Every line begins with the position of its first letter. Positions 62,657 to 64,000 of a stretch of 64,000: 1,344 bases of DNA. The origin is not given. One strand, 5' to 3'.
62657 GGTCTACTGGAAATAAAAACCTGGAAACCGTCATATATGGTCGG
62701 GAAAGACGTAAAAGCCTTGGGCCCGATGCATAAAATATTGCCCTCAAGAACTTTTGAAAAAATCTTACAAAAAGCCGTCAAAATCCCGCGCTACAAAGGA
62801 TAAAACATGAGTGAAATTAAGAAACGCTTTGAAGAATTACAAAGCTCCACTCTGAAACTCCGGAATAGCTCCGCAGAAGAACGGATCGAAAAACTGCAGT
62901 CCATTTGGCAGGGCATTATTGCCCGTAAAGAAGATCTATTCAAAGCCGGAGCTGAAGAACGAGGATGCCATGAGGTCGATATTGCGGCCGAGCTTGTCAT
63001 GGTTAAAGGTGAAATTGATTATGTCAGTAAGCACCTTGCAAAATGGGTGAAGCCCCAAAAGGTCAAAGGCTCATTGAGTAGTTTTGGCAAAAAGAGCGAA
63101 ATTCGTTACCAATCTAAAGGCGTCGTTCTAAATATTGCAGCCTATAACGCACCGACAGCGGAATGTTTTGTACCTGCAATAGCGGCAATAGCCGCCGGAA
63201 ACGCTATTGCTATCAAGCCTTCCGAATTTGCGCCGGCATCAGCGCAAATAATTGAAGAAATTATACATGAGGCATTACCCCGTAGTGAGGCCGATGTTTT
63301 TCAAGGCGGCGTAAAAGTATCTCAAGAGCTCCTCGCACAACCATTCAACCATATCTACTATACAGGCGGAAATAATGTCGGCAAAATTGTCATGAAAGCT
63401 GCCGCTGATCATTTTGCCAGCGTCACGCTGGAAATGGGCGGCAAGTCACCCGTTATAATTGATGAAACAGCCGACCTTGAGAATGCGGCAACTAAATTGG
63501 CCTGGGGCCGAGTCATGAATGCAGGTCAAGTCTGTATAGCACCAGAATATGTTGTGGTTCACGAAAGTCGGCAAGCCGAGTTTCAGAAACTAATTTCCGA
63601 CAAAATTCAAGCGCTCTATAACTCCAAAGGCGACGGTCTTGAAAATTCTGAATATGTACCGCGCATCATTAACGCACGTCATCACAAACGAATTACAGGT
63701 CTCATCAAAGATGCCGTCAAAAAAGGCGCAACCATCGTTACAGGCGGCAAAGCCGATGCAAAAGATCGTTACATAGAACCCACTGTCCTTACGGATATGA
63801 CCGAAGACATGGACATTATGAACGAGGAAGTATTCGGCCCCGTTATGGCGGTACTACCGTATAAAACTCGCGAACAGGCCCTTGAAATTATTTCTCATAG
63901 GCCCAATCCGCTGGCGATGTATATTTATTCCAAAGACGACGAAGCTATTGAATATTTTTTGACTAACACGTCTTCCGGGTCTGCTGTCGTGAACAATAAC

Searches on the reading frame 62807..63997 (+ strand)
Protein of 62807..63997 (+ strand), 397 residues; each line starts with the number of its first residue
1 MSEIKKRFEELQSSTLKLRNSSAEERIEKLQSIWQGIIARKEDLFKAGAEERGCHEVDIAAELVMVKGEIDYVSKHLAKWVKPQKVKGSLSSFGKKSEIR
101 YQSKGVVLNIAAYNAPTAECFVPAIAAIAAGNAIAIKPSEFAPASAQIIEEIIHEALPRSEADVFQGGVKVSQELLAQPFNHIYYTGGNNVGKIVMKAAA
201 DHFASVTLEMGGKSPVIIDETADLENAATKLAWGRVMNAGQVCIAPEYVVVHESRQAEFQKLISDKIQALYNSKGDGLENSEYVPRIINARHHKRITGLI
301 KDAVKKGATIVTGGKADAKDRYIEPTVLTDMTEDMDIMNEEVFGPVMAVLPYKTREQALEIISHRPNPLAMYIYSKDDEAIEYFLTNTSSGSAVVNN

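Call 83: search_protein_families(library=pfam, max_evalue=0.01, proteins=[window:62807-63997:+])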
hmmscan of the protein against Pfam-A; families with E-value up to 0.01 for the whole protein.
window:62807-63997:+ (397 aa): 2 families
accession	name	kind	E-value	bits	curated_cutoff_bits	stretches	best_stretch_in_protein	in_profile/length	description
PF00171.27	Aldedh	-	4.9e-82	276.3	23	1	12-397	39-424/461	Aldehyde dehydrogenase family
PF05893.19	LuxC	-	1.5e-05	24.5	21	1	96-268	81-260/401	Acyl-CoA reductase (LuxC)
